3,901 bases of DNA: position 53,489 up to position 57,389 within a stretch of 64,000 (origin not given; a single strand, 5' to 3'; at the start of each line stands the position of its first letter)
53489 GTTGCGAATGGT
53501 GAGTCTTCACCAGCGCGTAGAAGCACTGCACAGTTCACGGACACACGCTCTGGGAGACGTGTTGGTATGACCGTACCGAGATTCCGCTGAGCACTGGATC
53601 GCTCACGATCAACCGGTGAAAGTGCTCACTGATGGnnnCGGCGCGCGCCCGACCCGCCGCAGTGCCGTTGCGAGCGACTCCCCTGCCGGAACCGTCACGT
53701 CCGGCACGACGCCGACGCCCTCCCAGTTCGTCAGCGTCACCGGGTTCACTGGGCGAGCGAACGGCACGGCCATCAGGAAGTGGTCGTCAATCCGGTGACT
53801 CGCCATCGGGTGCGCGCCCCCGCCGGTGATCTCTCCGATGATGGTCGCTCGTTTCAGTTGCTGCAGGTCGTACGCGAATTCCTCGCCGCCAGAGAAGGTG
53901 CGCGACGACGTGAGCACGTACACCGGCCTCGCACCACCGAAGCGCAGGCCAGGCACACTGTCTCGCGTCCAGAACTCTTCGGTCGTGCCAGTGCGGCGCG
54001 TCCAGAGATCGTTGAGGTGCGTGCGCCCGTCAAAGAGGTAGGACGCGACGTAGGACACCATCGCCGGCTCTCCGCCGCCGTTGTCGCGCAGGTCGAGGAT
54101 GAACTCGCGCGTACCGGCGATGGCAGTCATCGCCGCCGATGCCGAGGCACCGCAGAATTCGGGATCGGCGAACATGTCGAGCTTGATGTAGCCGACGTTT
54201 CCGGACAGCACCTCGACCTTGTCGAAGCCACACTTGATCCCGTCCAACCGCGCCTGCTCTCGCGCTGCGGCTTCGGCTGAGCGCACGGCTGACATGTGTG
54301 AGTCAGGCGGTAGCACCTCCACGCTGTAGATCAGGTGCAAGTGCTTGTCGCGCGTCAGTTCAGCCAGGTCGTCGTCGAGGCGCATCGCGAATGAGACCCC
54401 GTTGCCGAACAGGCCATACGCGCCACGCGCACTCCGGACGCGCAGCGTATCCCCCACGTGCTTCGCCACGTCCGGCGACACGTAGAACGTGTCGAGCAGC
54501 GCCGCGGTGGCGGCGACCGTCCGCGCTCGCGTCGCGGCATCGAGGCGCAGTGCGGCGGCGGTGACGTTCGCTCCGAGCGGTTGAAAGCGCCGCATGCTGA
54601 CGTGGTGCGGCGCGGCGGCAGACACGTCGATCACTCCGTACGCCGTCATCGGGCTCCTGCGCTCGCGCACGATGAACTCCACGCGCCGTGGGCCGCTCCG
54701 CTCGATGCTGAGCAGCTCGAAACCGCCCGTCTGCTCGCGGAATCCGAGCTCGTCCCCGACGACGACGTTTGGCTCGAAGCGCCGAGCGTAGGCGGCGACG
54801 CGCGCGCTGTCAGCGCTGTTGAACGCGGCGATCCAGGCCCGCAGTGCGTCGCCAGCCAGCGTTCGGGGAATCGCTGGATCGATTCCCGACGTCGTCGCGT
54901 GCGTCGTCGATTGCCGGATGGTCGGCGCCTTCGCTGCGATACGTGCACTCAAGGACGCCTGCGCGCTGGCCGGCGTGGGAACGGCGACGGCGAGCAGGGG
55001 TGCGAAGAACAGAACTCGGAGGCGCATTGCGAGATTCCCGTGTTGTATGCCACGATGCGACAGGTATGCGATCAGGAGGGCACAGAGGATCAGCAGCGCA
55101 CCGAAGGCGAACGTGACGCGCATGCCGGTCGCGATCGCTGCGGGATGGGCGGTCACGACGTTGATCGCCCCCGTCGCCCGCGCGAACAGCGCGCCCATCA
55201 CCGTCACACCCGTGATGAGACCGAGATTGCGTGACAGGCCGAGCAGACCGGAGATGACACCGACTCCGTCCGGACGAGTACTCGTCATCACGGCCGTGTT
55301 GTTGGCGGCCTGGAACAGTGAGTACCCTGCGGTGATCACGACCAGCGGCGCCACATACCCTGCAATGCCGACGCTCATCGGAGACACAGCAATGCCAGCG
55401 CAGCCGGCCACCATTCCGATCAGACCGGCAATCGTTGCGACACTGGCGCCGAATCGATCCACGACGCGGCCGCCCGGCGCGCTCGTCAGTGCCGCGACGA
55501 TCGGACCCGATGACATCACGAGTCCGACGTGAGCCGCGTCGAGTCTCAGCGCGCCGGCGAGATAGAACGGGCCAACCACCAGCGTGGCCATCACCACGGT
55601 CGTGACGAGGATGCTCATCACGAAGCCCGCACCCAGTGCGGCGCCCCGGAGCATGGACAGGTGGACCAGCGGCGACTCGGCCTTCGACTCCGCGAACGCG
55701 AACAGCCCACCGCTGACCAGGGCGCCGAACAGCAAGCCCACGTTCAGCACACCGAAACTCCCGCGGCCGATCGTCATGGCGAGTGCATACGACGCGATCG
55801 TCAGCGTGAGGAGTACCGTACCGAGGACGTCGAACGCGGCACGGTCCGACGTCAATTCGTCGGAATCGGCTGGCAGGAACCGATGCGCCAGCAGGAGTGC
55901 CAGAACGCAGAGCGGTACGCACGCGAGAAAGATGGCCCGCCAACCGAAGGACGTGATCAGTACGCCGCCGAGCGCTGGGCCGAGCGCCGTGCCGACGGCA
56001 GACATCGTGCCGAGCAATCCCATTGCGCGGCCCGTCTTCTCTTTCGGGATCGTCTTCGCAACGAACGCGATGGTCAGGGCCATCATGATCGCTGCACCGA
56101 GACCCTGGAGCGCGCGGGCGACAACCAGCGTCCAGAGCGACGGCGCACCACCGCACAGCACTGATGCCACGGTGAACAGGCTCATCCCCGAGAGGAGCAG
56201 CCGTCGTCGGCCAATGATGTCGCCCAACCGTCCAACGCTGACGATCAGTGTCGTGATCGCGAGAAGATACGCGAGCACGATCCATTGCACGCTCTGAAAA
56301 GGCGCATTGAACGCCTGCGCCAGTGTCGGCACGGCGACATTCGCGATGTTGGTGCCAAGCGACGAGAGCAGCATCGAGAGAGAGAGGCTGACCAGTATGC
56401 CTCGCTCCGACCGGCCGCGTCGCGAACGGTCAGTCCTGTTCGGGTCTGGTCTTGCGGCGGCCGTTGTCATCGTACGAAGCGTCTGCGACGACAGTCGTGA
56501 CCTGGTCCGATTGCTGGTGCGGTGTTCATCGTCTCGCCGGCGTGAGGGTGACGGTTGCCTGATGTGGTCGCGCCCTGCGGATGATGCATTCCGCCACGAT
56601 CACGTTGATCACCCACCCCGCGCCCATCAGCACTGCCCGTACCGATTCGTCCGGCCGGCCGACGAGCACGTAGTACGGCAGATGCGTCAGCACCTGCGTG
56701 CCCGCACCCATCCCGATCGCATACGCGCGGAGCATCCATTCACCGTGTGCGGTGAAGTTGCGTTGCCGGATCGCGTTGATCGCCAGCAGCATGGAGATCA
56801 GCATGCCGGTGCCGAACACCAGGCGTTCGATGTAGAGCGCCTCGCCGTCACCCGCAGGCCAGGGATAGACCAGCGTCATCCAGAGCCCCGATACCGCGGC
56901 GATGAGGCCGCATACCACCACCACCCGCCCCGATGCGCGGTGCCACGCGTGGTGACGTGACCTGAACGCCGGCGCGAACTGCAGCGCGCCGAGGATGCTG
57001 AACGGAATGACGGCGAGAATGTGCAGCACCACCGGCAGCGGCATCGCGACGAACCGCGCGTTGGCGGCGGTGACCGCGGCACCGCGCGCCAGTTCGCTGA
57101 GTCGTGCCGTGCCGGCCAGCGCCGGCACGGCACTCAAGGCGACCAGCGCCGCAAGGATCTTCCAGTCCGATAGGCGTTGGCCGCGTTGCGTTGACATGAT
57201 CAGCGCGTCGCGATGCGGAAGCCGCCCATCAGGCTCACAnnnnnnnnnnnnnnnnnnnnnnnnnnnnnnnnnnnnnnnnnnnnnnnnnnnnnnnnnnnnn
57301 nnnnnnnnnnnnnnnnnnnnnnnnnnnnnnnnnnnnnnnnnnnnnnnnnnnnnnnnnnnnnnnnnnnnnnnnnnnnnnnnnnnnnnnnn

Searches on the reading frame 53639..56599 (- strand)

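Call 10: search_protein_families(library=pfam, proteins=[window:53639-56599:-], max_evalue=0.01)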
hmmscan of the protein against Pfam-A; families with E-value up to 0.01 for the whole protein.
window:53639-56599:- (987 aa): 7 families
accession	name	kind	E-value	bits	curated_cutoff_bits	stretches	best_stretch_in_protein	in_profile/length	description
PF07690.21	MFS_1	-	6.3e-55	186.9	33.4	1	72-464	1-346/347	Major Facilitator Superfamily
PF03572.23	Peptidase_S41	-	5.3e-21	75.3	24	1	801-970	1-165/165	Peptidase family S41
PF05977.19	MFS_3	-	2.1e-10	40.1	27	1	71-238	14-185/524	Transmembrane secretion effector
PF00083.30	Sugar_tr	-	9.2e-10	38.4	22.3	1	104-238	48-188/452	Sugar (and other) transporter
PF12832.13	MFS_1_like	-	1.8e-08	34.3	25.2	1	110-225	256-372/373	MFS_1 like family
PF03137.26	OATP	-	4.4e-05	22.4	25.8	1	157-216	135-194/545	Organic Anion Transporter Polypeptide (OATP) family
PF11918.13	Peptidase_S41_N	-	9.7e-05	22.9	26.6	1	693-797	20-127/129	N-terminal domain of Peptidase_S41 in eukaryotic IRBP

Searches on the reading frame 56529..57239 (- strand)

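Call 10: search_protein_families(library=pfam, proteins=[window:56529-57239:-], max_evalue=0.01)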
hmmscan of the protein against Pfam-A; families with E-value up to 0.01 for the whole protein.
window:56529-57239:- (237 aa): 3 families
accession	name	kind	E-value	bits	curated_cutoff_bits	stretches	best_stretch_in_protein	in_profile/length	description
PF10067.14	DUF2306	-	9.4e-36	123.6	31.6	1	71-220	2-147/147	Predicted membrane protein (DUF2306)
PF06168.16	DUF981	-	0.0033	17.9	29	1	83-158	20-96/186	Protein of unknown function (DUF981)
PF03929.21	PepSY_TM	-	0.0063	16.8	28.8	1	90-134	170-215/295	PepSY-associated TM region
